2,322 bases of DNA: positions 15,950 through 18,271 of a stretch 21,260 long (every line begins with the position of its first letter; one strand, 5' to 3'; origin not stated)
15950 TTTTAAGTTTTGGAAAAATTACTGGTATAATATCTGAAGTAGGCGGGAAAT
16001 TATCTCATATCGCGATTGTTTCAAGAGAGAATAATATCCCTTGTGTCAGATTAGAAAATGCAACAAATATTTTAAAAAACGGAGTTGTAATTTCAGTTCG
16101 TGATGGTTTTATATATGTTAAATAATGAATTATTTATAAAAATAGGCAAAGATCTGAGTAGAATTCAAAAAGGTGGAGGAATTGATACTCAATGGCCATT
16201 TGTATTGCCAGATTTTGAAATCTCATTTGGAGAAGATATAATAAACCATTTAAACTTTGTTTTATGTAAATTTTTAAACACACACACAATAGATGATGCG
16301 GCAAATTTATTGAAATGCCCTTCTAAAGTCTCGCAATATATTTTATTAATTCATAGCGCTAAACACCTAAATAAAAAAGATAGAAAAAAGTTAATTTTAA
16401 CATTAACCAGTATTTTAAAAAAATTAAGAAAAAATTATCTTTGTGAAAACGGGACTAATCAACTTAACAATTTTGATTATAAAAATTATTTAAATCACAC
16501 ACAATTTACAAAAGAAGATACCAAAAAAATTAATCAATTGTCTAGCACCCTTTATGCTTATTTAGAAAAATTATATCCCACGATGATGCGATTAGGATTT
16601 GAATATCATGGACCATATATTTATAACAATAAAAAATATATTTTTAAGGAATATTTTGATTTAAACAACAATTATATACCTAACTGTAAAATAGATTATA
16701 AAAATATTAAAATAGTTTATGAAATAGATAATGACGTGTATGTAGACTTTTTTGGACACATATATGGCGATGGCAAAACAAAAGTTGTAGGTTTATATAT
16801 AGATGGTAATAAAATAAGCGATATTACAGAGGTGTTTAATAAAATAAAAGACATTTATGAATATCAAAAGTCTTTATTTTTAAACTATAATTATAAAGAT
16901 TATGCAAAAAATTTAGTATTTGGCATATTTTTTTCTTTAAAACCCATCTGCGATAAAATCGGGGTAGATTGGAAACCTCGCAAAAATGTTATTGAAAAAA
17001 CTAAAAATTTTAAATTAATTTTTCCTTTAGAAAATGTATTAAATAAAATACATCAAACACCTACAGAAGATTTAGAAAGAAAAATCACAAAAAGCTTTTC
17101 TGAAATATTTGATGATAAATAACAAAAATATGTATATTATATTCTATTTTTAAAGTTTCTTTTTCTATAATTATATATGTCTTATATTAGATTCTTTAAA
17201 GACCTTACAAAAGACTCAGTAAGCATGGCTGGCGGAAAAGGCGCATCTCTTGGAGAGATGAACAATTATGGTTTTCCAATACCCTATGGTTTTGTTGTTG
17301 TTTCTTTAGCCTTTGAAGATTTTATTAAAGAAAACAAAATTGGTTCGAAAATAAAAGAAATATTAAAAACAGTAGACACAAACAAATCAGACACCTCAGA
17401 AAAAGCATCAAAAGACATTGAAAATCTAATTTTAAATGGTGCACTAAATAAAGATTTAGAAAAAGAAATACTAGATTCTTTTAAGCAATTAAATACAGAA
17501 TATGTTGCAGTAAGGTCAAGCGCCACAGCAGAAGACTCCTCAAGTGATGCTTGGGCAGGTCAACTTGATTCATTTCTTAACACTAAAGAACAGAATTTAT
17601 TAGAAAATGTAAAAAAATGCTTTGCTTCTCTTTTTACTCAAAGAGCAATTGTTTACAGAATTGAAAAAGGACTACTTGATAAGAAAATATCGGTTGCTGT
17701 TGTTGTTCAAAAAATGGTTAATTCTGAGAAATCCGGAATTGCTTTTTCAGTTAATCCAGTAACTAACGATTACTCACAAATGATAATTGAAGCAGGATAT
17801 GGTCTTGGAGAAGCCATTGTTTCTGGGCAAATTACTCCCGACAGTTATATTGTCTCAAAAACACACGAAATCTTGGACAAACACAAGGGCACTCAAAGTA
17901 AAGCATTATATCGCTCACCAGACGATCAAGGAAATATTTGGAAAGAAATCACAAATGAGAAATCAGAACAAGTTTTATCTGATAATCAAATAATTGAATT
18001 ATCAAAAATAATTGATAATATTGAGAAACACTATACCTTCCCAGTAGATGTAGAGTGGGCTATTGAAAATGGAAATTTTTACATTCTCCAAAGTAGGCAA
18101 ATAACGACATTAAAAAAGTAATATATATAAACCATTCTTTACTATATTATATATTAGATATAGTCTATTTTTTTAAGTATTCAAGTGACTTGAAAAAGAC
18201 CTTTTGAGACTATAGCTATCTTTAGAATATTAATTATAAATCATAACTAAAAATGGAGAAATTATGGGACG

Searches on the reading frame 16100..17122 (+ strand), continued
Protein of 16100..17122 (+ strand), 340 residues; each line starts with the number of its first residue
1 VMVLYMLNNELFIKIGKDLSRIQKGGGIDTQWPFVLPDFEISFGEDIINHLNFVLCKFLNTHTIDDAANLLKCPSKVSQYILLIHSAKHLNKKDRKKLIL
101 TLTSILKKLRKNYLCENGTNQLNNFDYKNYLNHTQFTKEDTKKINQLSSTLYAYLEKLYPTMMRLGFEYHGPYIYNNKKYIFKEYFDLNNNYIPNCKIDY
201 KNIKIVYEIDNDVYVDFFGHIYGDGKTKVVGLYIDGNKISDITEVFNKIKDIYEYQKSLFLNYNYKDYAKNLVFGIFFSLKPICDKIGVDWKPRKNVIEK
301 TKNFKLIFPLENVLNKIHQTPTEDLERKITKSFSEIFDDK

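Call 95: search_protein_families(library=pfam, proteins=[P0222, P0271, P0186, P0250, P0192, P0139, P0143, P0150, P0160, P0182], max_evalue=0.001)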
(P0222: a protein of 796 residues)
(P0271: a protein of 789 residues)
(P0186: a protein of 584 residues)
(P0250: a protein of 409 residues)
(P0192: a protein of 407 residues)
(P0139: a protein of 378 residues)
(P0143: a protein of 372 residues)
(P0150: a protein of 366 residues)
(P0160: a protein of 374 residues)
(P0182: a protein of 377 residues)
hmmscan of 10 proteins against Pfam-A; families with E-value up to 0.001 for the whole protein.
P0222 (796 aa): 2 families
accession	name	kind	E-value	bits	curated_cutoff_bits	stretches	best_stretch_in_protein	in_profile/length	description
PF01326.24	PPDK_N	-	3e-79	267.1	27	2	49-289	74-320/328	Pyruvate phosphate dikinase, AMP/ATP-binding domain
PF00391.29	PEP-utilizers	-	4.1e-26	90.8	23.1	1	323-392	3-72/72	PEP-utilising enzyme, mobile domain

P0271 (789 aa): 1 family
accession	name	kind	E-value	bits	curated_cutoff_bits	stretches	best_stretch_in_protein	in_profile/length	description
PF00391.29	PEP-utilizers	-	1.3e-23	82.8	23.1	1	362-432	2-72/72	PEP-utilising enzyme, mobile domain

P0186 (584 aa): 2 families
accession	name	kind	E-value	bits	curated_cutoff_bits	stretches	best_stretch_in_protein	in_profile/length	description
PF13419.12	HAD_2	-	1.6e-11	45.1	23.8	1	367-551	3-173/178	Haloacid dehalogenase-like hydrolase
PF00702.32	Hydrolase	-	7.2e-10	40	26.4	1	362-550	1-191/191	haloacid dehalogenase-like hydrolase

P0250 (409 aa): 0 families

P0192 (407 aa): 0 families

P0139 (378 aa): 0 families

P0143 (372 aa): 0 families

P0150 (366 aa): 0 families

P0160 (374 aa): 0 families

P0182 (377 aa): 0 families

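Call 104: fold_search(model_id=the predicted structure, library=viral)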
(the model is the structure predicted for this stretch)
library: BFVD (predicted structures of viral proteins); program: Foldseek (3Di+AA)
matches with E <= 10: 368; with E <= 0.001: 0
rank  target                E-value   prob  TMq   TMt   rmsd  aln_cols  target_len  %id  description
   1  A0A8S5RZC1            3.2e-02  0.57  0.13  0.26  14.1       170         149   12  Uncharacterized protein [Myoviridae sp. ctNQV2]
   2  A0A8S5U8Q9            1.6e-01  0.82  0.21  0.09  11.6       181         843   13  Internal head protein [Myoviridae sp. ctZhz2]
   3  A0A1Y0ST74            1.6e-01  0.35  0.14  0.27  14.1       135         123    8  Uncharacterized protein [Pseudomonas phage Phabio]
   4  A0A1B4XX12            1.7e-01  0.10  0.10  0.12  30.2       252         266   12  Uncharacterized protein [Tenacibaculum phage pT24]
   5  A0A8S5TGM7            3.0e-01  0.13  0.13  0.20  19.1       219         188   11  Uncharacterized protein [Myoviridae sp. ctIty1]
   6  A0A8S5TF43            3.1e-01  0.09  0.11  0.16  15.0       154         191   12  Single-stranded DNA-binding protein [Siphoviridae sp. ctbgC51]
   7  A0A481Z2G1            3.9e-01  0.13  0.13  0.09  14.1       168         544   15  DNA primase [Pithovirus LCPAC101]
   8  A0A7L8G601            4.8e-01  0.11  0.10  0.21  15.6       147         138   12  (no name in the UniProt tables at hand)
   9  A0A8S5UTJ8            5.0e-01  0.10  0.12  0.08  18.4       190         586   11  Uncharacterized protein [Myoviridae sp. ctYA416]
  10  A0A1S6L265            5.0e-01  0.04  0.12  0.10  21.3       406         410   10  (no name in the UniProt tables at hand)
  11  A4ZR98                5.2e-01  0.04  0.11  0.12  22.5       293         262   11  Integrase [Synechococcus phage Syn5]
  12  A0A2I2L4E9            5.5e-01  0.07  0.09  0.07  18.5       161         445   14  DUF4419 domain-containing protein [Orpheovirus IHUMI-LCC2]
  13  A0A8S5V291            6.0e-01  0.15  0.12  0.28  15.8       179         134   14  Uncharacterized protein [Myoviridae sp. ctJ2i1]
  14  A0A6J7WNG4            6.0e-01  0.08  0.08  0.16  12.4       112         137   12  Ssb, single-stranded DNA-binding protein [uncultured Caudovirales phage]
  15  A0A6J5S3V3            6.6e-01  0.14  0.12  0.26  12.6       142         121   14  DUF1292 domain-containing protein [uncultured Caudovirales phage]
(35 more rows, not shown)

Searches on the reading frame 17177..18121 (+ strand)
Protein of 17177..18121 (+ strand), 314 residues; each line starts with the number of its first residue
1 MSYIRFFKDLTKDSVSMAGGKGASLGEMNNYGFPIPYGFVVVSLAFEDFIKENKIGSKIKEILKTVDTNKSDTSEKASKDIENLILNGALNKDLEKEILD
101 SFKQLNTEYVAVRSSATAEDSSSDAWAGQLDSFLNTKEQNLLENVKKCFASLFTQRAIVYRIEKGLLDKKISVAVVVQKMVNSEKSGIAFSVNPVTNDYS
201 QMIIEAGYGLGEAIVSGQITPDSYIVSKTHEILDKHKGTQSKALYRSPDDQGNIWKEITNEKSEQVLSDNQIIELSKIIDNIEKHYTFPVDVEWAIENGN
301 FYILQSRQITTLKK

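Call 5: search_protein_families(library=pfam, proteins=[window:17177-18121:+], max_evalue=0.1)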
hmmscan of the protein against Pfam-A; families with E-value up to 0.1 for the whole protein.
window:17177-18121:+ (314 aa): 2 families
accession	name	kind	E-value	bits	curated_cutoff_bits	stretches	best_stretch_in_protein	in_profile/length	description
PF01326.24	PPDK_N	-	1.5e-95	320.7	27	1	16-313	2-313/328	Pyruvate phosphate dikinase, AMP/ATP-binding domain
PF05461.16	ApoL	-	0.00094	19.1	25.9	1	190-284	107-194/298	Apolipoprotein L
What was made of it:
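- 17177..18121 (+): Stand-alone ATP-binding (ATP-grasp) domain of a PEP-synthase-type dikinase, PPDK_N, 314 aa. Pfam PPDK_N E 1.5e-95 (call 5).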

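Call 6: search_protein_families(library=ncbifam, proteins=[window:17177-18121:+], max_evalue=0.1)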
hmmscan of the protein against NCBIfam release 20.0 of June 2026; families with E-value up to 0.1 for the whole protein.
window:17177-18121:+ (314 aa): 16 families
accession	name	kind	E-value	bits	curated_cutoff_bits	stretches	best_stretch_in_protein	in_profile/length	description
NF005057.0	PRK06464.1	equivalog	1.4e-96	324.4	598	1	2-313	5-339/798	phosphoenolpyruvate synthase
TIGR01418.1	PEP_synth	equivalog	2.3e-95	320.6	739.75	1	4-313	2-333/784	pyruvate, water dikinase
NF004878.0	PRK06241.1-3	subfamily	4.2e-92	309.7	945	1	2-312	3-314/891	phosphoenolpyruvate synthase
NF004877.0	PRK06241.1-2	subfamily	3.8e-79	267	866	1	2-312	3-315/869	phosphoenolpyruvate synthase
NF041857.1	RIF_Ptrans_rph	equivalog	1.5e-75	255.1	999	1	3-312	2-313/864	rifamycin-inactivating phosphotransferase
NF004879.0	PRK06241.1-4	equivalog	1.2e-72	245.3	976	1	2-312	3-315/868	phosphoenolpyruvate synthase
NF052631.1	prodigiosin_PigC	equivalog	3.1e-68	230.5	1300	1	13-313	11-301/883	prodigiosin ligase PigC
NF004881.0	PRK06241.2-2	equivalog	1.4e-67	228.8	883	1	15-313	16-314/898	phosphoenolpyruvate synthase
NF052632.1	undecylprod_RedH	equivalog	5.4e-62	209.9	1350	1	12-312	11-296/880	undecylprodigiosin ligase RedH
NF004880.0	PRK06241.2-1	equivalog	7.6e-57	192.8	972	1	1-312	1-283/837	phosphoenolpyruvate synthase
NF004883.0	PRK06241.2-4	equivalog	2.4e-53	181.5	1063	1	17-313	31-331/928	phosphoenolpyruvate synthase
NF000283.1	RPH_KJ151292.1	equivalog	3e-51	174.6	1700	1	9-312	11-316/865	rifamycin-inactivating phosphotransferase Rph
NF004882.0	PRK06241.2-3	equivalog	7.8e-37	126.8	850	1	8-313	5-280/827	phosphoenolpyruvate synthase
TIGR01828.1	pyru_phos_dikin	equivalog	3.3e-21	75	843.45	3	3-78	3-80/865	pyruvate, phosphate dikinase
NF004531.0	PRK05878.1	equivalog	5.3e-13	48.4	456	1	139-222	163-250/534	pyruvate, phosphate dikinase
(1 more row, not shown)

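Call 61: search_protein_families(library=padloc, proteins=[window:17177-18121:+], max_evalue=0.01)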
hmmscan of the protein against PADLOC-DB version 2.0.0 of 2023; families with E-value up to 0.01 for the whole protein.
window:17177-18121:+ (314 aa): 0 families

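Call 89: search_solved_structures(query=window:17177-18121:+, max_evalue=0.00001)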
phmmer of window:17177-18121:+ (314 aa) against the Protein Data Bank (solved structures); distinct sequences matched with E-value up to 0.00001: 16.
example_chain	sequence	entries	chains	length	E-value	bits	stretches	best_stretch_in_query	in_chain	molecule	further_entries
8a8e_A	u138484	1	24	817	1.9e-65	224.4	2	59-313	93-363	Phosphoenolpyruvate synthase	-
5hv6_A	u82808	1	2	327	3.7e-55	190.6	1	3-311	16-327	Phosphoenolpyruvate synthase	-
5fbs_A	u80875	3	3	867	8.1e-55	189.5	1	3-312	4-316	Phosphoenolpyruvate synthase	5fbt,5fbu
5hv2_A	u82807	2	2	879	8.2e-55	189.5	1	3-312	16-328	Phosphoenolpyruvate synthase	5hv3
5hv1_A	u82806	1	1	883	8.3e-55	189.5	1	3-312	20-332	Phosphoenolpyruvate synthase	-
9dae_A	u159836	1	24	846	2.3e-54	188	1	3-298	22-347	Phosphoenolpyruvate synthase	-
9goj_A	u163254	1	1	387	1.2e-46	162.7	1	3-313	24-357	Phosphoenolpyruvate synthase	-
2ols_A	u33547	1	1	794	7.8e-39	137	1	2-310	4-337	Phosphoenolpyruvate synthase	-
1dik_A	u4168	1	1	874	2.1e-09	40.5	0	13-63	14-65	PYRUVATE PHOSPHATE DIKINASE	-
9pzl_A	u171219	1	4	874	2.3e-09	40.3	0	13-62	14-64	Pyruvate, phosphate dikinase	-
1kbl_A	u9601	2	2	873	2.4e-09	40.3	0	13-62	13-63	PYRUVATE PHOSPHATE DIKINASE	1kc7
1ggo_A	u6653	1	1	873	2.4e-09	40.3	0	13-62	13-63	PROTEIN (PYRUVATE, PHOSPHATE DIKINASE)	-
2dik_A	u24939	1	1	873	8.1e-09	38.6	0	13-63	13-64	PROTEIN (PYRUVATE PHOSPHATE DIKINASE)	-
1jde_A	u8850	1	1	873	1.6e-08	37.6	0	13-62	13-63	PYRUVATE, PHOSPHATE DIKINASE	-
2x0s_A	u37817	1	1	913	1.8e-08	37.4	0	11-59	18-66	PYRUVATE PHOSPHATE DIKINASE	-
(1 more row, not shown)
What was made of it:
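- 17177..18121 (+): PDB matches are archaeal PEP synthase 8a8e (E 2e-65) and rifampin phosphotransferase 5hv1 (E 8e-55) (call 89).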
